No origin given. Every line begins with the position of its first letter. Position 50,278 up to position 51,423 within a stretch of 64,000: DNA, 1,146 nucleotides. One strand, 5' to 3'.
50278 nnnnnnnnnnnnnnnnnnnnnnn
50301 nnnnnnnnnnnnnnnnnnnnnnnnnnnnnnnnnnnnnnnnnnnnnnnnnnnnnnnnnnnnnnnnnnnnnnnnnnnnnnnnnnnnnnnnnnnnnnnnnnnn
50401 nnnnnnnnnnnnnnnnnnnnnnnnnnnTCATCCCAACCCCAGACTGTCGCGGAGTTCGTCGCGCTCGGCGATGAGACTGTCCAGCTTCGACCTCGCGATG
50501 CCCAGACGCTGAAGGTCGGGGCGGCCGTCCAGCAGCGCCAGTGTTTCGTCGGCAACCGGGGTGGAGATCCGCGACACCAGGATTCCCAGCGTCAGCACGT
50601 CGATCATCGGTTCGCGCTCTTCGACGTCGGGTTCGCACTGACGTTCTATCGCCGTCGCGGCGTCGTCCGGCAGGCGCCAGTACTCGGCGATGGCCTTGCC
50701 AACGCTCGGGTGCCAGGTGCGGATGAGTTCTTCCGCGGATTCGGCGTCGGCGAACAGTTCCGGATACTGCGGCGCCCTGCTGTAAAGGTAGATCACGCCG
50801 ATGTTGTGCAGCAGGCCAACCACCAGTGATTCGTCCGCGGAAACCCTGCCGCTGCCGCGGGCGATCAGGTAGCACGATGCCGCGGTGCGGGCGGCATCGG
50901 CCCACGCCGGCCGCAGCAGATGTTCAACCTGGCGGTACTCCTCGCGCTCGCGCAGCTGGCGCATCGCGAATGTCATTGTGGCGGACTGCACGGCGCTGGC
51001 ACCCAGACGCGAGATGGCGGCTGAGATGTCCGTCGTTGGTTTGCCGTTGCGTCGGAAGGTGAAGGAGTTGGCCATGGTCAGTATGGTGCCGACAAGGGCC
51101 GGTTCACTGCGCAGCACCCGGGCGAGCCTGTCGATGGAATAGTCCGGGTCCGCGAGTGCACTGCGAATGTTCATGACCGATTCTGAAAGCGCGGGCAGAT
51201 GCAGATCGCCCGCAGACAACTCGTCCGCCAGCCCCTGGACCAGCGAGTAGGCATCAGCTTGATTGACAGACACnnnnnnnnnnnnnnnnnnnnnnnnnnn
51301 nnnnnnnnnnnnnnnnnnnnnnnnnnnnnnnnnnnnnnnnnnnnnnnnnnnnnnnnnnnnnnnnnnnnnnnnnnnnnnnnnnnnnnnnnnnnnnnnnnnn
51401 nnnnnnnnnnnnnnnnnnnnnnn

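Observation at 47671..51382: Consensus sigma-28 promoter with a tandemly repeated -35 element drives an HDOD / REC-GGDEF-EAL / HDOD operon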

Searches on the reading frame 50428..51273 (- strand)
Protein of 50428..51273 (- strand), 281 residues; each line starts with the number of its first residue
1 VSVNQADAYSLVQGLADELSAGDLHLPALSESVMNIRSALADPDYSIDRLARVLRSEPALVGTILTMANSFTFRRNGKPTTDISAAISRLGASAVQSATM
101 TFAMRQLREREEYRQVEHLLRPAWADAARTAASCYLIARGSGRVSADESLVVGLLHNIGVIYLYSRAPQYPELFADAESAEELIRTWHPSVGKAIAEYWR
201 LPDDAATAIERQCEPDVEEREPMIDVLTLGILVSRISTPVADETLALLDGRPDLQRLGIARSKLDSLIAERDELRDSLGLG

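Call 6: search_protein_families(library=pfam, proteins=[window:50428-51273:-])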
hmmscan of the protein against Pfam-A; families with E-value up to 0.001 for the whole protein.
window:50428-51273:- (281 aa): 1 family
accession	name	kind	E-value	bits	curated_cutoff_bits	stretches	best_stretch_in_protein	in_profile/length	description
PF08668.18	HDOD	-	2.4e-33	115.7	22.9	1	26-214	1-195/196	HDOD domain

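Call 10: find_homologous_proteins(query=window:50428-51273:-)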
Query window:50428-51273:- (281 aa): 65 proteins with E <= 0.001 among 8000 candidates.
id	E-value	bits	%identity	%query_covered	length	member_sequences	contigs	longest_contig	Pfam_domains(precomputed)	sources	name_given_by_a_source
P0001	2.1e-169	579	96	100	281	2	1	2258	PF08668.19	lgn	-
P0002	1.8e-91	324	56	100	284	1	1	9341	PF08668.19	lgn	-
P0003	9.3e-88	312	56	98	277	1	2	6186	PF08668.19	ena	-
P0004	1.9e-86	308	54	100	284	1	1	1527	PF08668.19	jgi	jgi:HD-like signal output (HDOD) protein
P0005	2.8e-86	307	53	100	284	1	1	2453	PF08668.19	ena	-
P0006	6.1e-86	306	52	100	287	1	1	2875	PF08668.19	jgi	jgi:HD-like signal output (HDOD) protein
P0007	6.6e-86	306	52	100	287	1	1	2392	PF08668.19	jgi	-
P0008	8.4e-86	305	52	100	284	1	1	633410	PF08668.19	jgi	jgi:HD-like signal output (HDOD) protein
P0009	8.8e-86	305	53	100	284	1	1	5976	PF08668.19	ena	-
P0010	1.8e-85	304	52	100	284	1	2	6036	PF08668.19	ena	-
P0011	8.9e-85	302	51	100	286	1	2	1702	PF08668.19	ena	-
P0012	6.0e-84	299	50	97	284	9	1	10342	PF08668.19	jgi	-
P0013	3.9e-83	297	51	100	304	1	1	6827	PF08668.19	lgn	-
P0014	5.7e-83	296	52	100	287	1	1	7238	PF08668.19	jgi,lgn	jgi:HD-like signal output (HDOD) protein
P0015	8.8e-83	296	53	98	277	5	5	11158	PF08668.19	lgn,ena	-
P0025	2.3e-76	275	49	100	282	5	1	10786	PF08668.19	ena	-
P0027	1.1e-74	269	59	80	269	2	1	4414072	PF08668.19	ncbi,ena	-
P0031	6.3e-50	188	38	99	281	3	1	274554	PF08668.19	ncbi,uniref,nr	ncbi:HDOD domain-containing protein [Thioalkalivibrio sp. XN279]|uniref:HDOD domain-containing prote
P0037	6.0e-42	162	33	99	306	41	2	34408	PF08668.19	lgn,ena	-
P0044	6.1e-34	135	32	98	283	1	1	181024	PF08668.19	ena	-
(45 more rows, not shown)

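Call 12: find_encoding_contigs(protein=P0001, flank=10000, max_places=4)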
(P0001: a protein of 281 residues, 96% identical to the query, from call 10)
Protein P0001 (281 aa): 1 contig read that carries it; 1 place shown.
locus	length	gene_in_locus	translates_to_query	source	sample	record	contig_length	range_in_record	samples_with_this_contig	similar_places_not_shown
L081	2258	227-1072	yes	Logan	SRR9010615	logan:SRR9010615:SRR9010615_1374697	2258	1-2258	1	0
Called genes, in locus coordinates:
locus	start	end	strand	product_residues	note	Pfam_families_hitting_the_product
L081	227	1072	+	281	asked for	PF08668:HDOD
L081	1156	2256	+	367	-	?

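Call 13: find_encoding_contigs(protein=P0027, flank=10000, max_places=3)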
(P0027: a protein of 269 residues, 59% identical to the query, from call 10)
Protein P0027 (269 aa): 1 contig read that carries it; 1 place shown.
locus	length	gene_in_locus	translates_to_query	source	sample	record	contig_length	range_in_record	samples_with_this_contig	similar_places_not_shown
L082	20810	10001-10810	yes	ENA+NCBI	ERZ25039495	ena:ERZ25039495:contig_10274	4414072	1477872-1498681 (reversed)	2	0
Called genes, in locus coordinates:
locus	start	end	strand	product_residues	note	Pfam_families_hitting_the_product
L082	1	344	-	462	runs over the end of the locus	-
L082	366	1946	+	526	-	PF00135:COesterase, PF20434:BD-FAE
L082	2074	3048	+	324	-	PF00753:Lactamase_B, PF23023:Anti-Pycsar_Apyc1, PF12706:Lactamase_B_2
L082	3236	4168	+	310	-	-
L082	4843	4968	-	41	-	-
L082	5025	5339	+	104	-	-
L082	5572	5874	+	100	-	-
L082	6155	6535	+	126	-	PF00072:Response_reg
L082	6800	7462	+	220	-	PF04366:Ysc84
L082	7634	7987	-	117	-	-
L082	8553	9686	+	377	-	PF14361:RsbRD_N (weak), PF00512:HisKA, PF02518:HATPase_c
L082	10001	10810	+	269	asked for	PF08668:HDOD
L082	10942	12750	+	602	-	PF00072:Response_reg, PF00990:GGDEF, PF00563:EAL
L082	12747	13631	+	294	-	PF08668:HDOD, PF01966:HD (weak)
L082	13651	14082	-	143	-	PF10975:DUF2802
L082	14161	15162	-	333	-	PF13677:MotB_plug, PF00691:OmpA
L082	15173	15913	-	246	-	PF01618:MotA_ExbB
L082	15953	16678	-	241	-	PF04542:Sigma70_r2, PF13384:HTH_23 (faint), PF04539:Sigma70_r3 (weak), PF08281:Sigma70_r4_2, PF04545:Sigma70_r4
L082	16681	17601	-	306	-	PF02374:ArsA_ATPase (weak), PF10609:ParA, PF13614:AAA_31, PF01656:CbiA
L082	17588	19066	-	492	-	PF13401:AAA_22 (weak), PF00448:SRP54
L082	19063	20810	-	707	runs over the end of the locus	PF00771:FHIPEP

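Call 18: find_related_loci(query=A1, collection=metagenome_contigs, flank=5000)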
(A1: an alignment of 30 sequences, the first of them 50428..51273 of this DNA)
Query A1 (281 aa) in metagenome_contigs; peptide patterns used: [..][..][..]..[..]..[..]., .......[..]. (x = any residue, [..] = any of these).
105 stretches matched a pattern; 13 encode a relative of the query (tblastn E <= 1e-3); 13 distinct loci.
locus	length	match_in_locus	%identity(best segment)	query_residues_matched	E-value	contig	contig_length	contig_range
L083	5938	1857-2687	50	1-276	2e-88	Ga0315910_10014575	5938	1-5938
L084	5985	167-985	50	1-272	4e-85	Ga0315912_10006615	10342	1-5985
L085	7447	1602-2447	50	1-281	4e-84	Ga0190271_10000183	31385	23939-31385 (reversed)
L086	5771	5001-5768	54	7-261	8e-84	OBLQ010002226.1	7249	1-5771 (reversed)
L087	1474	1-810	50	8-276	1e-87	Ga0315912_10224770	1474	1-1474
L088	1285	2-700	50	44-275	2e-73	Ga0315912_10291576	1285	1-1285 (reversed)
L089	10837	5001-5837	42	1-280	2e-66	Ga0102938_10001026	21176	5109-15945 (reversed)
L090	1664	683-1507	44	7-280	1e-68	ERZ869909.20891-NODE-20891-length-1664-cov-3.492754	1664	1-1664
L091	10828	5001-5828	50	1-275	3e-87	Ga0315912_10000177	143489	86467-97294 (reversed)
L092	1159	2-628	50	66-273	1e-63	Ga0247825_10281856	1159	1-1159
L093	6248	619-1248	35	9-221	4e-38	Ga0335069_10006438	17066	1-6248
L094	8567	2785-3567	33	9-269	9e-38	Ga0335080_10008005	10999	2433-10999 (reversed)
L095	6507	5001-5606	30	11-212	2e-28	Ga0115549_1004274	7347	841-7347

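Call 22: find_encoding_contigs(protein=P0002, flank=8000, max_places=3)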
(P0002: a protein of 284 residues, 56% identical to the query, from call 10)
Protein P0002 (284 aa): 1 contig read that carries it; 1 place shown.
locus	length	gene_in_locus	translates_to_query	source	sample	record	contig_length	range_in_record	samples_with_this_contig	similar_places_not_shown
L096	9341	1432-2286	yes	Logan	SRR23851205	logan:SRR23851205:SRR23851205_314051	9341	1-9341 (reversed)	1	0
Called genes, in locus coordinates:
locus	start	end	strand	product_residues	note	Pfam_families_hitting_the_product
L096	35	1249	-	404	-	-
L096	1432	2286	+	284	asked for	PF08668:HDOD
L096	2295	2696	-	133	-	PF10975:DUF2802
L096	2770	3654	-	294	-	PF13677:MotB_plug, PF00691:OmpA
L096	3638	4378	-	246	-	PF01618:MotA_ExbB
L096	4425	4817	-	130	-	PF00072:Response_reg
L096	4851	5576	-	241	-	PF04542:Sigma70_r2, PF04539:Sigma70_r3 (weak), PF08281:Sigma70_r4_2, PF04545:Sigma70_r4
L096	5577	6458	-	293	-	PF10609:ParA, PF01656:CbiA, PF02374:ArsA_ATPase (faint), PF13614:AAA_31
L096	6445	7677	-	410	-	PF13191:AAA_16 (faint), PF00448:SRP54, PF13401:AAA_22 (weak)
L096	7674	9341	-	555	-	?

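Call 23: find_encoding_contigs(protein=P0015, flank=8000, max_places=3)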
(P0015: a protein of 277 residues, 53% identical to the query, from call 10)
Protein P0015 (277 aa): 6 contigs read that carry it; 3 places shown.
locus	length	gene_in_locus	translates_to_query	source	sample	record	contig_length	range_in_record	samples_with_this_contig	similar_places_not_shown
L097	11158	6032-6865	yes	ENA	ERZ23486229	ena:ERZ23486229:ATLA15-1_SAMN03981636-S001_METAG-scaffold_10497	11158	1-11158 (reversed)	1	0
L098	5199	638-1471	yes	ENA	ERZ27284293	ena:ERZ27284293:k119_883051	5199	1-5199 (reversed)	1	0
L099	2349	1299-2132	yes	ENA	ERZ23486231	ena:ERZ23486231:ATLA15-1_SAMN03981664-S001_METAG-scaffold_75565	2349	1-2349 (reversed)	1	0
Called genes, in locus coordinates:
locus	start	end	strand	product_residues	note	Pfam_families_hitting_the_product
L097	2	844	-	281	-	?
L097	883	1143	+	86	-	-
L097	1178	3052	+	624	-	PF00664:ABC_membrane, PF00005:ABC_tran, PF02463:SMC_N (faint)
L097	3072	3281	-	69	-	PF11154:DUF2934 (weak)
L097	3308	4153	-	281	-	PF01656:CbiA, PF10609:ParA (weak), PF13614:AAA_31, PF11154:DUF2934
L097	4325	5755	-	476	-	PF01546:Peptidase_M20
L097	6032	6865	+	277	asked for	PF08668:HDOD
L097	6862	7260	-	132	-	PF10975:DUF2802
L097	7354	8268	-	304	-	PF13677:MotB_plug, PF00691:OmpA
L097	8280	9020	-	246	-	PF01618:MotA_ExbB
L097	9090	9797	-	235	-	PF04344:CheZ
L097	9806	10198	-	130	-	PF00072:Response_reg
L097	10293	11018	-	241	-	PF04542:Sigma70_r2, PF04539:Sigma70_r3, PF08281:Sigma70_r4_2, PF04545:Sigma70_r4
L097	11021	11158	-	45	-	?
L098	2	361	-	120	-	?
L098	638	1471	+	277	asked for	PF08668:HDOD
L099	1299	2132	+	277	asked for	PF08668:HDOD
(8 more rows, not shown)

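Call 24: find_encoding_contigs(protein=P0008, flank=10000, max_places=3)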
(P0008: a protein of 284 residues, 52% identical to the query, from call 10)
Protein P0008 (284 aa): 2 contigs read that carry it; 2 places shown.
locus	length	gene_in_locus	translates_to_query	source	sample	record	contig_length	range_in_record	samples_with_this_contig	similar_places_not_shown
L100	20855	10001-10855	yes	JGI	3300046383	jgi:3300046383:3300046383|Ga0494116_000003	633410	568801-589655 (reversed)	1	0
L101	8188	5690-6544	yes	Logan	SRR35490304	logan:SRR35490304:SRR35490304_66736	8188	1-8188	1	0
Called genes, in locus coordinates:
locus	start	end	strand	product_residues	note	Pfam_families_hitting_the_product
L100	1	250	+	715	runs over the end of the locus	PF00672:HAMP, PF00512:HisKA, PF02518:HATPase_c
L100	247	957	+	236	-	PF00072:Response_reg, PF00486:Trans_reg_C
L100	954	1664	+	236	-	PF03591:AzlC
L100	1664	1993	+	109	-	PF05437:AzlD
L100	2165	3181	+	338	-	PF12006:DUF3500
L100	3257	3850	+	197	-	-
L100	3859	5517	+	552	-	PF01565:FAD_binding_4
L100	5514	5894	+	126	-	PF00034:Cytochrom_C, PF13442:Cytochrome_CBB3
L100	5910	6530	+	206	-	PF05494:MlaC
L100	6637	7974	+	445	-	-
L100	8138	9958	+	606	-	PF00069:Pkinase, PF07714:PK_Tyr_Ser-Thr, PF08668:HDOD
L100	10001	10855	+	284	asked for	PF08668:HDOD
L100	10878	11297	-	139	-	PF10975:DUF2802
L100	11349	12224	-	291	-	PF13677:MotB_plug, PF00691:OmpA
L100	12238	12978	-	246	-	PF01618:MotA_ExbB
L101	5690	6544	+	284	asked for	PF08668:HDOD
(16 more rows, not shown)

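Call 26: list_cluster_members(proteins=[window:50428-51273:-, window:48540-50324:-, window:47671-48546:-, window:44721-45440:+, window:40332-42446:+, window:51461-52711:-])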
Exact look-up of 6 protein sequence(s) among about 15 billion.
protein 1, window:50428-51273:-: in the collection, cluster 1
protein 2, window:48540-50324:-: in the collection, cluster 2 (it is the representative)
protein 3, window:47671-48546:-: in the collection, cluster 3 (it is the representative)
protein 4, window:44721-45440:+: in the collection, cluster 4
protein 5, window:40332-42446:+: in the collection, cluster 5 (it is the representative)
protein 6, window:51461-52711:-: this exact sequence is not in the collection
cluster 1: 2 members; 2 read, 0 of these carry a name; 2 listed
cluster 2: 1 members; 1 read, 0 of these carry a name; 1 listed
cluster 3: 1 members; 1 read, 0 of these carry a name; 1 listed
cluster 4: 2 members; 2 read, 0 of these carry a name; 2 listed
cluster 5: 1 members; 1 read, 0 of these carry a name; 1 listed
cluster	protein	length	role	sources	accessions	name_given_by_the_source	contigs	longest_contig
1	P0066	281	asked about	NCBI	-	-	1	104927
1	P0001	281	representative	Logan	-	-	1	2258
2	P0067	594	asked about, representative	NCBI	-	-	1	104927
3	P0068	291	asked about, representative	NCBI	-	-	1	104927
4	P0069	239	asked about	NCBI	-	-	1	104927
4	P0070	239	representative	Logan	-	-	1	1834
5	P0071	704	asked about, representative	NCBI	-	-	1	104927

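Call 37: find_encoding_contigs(protein=P0031, flank=8000, max_places=2)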
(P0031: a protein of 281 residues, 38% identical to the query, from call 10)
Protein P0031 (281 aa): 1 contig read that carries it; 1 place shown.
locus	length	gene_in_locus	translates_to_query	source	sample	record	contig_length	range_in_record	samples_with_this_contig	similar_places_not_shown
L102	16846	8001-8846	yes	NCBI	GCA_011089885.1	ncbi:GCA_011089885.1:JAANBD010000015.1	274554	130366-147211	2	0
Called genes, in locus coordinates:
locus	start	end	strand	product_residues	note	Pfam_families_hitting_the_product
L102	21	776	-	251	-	-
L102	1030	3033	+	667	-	PF00580:UvrD-helicase, PF13245:AAA_19, PF13361:UvrD_C, PF13538:UvrD_C_2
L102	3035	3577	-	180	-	PF13442:Cytochrome_CBB3, PF00034:Cytochrom_C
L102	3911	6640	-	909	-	PF00672:HAMP, PF08448:PAS_4, PF08447:PAS_3, PF13426:PAS_9, PF08447:PAS_3, PF00512:HisKA, PF02518:HATPase_c, PF00072:Response_reg, +2 more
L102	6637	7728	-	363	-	PF13379:NMT1_2, PF09084:NMT1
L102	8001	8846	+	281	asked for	PF08668:HDOD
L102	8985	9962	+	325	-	PF00413:Peptidase_M10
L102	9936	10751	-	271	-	PF00520:Ion_trans, PF23317:YVC1_C (weak), PF08016:PKD_channel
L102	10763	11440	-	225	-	PF04391:DUF533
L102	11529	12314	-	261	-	PF02463:SMC_N (faint), PF00005:ABC_tran, PF13304:AAA_21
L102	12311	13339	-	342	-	PF01032:FecCD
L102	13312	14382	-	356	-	PF01497:Peripla_BP_2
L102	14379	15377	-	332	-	-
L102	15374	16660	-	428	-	PF09619:YscW, PF09864:MliC (weak), PF03724:META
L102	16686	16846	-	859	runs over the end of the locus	PF00246:Peptidase_M14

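Call 38: find_encoding_contigs(protein=P0037, flank=8000, max_places=2)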
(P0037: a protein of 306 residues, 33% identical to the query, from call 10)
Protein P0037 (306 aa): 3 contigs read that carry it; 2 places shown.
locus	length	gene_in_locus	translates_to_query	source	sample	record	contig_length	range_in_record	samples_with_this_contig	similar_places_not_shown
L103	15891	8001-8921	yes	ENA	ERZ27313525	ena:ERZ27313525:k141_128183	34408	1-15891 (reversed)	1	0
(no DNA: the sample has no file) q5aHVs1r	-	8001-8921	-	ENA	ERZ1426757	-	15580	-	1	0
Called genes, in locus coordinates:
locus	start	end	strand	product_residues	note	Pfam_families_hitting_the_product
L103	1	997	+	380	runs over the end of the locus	PF01312:Bac_export_2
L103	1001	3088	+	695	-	PF00771:FHIPEP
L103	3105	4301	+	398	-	PF25199:nSTAND_NTPase5 (faint), PF13401:AAA_22 (faint), PF00448:SRP54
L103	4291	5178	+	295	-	PF00142:Fer4_NifH (weak), PF01656:CbiA, PF02374:ArsA_ATPase (weak), PF06564:CBP_BcsQ (faint), PF09140:MipZ (faint), PF10609:ParA, PF13614:AAA_31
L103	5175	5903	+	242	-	PF04542:Sigma70_r2, PF04539:Sigma70_r3, PF13384:HTH_23 (faint), PF08281:Sigma70_r4_2, PF04545:Sigma70_r4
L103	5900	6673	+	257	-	PF01618:MotA_ExbB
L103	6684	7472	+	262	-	PF13677:MotB_plug, PF00691:OmpA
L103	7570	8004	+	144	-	PF10975:DUF2802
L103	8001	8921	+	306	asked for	PF08668:HDOD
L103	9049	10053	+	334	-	PF03734:YkuD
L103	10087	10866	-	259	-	PF23441:SDR (weak), PF00106:adh_short, PF01370:Epimerase (weak), PF08659:KR, PF13561:adh_short_C2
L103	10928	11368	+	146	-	PF13924:Lipocalin_5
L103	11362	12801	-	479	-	PF18294:Pept_S41_N (weak), PF03572:Peptidase_S41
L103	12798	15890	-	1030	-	?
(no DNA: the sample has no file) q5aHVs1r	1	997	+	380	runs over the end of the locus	PF01312:Bac_export_2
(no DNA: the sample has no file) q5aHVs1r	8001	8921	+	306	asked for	PF08668:HDOD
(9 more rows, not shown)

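Call 39: find_encoding_contigs(protein=P0044, flank=8000, max_places=2)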
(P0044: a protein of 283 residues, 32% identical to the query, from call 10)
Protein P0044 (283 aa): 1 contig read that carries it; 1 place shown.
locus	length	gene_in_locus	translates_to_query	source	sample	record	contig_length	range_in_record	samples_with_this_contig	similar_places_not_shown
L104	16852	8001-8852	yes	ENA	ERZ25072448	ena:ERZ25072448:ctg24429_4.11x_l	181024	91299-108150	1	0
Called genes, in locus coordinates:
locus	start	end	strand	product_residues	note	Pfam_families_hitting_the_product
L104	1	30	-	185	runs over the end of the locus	PF14117:DUF4287, PF18899:DUF5655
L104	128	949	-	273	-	PF20240:DUF6597, PF12833:HTH_18, PF00165:HTH_AraC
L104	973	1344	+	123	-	PF00881:Nitroreductase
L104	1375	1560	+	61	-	-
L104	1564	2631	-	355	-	PF00924:MS_channel_2nd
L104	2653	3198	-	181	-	-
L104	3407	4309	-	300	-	PF02678:Pirin, PF05726:Pirin_C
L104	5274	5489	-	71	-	-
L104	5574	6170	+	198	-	PF07690:MFS_1, PF12832:MFS_1_like (weak)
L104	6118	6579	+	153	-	-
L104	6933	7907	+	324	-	PF02826:2-Hacid_dh_C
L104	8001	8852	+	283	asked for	PF08668:HDOD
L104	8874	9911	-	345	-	PF00027:cNMP_binding, PF00581:Rhodanese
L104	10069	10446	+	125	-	PF06993:DUF1304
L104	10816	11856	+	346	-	-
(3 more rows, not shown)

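Call 49: search_solved_structures(query=A1, max_evalue=0.001)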
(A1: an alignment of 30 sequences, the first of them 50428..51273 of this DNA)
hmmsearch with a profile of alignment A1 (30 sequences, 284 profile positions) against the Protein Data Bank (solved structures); distinct sequences matched with E-value up to 0.001: 8.
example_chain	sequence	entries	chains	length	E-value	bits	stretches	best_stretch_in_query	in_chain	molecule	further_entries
3i7a_A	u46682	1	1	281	1.6e-31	112.7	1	8-215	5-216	Putative metal-dependent phosphohydrolase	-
3p3q_A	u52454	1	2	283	2.1e-17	66.4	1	26-271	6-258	MmoQ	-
3ljx_A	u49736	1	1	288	5e-17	65.2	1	26-271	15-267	MmoQ Response regulator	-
3hc1_A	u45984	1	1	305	2e-15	59.9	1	14-221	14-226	uncharacterized HDOD domain protein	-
3m1t_A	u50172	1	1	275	2.7e-12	49.7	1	24-261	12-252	Putative phosphohydrolase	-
3mem_A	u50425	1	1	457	7.2e-12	48.3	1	21-236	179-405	Putative signal transduction protein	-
9qzk_A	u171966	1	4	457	4.2e-08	35.9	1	22-218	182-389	HDOD domain-containing protein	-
1vqr_A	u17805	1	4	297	9.9e-05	24.8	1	17-104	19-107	hypothetical protein Cj0248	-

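Call 65: search_protein_families(library=ncbifam, proteins=[window:50428-51273:-], max_evalue=0.00001)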
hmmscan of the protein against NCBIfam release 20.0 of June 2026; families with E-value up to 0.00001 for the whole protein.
window:50428-51273:- (281 aa): 0 families

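Call 68: find_encoding_contigs(protein=P0003, flank=6000, max_places=2)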
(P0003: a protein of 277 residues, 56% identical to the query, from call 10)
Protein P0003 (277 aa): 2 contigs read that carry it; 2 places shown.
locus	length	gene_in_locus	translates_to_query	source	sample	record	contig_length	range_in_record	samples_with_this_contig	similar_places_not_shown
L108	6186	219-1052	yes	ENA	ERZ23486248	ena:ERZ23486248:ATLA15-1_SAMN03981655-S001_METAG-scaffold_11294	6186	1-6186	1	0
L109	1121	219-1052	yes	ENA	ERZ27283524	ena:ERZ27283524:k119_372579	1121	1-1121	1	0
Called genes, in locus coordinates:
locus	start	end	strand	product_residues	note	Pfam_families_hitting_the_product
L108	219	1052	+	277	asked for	PF08668:HDOD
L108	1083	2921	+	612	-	PF00072:Response_reg, PF00990:GGDEF, PF00563:EAL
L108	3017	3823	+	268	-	PF08668:HDOD, PF01966:HD (faint)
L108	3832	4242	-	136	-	PF10975:DUF2802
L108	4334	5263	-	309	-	PF13677:MotB_plug, PF00691:OmpA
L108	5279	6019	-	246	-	PF01618:MotA_ExbB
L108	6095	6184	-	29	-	?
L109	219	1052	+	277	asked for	PF08668:HDOD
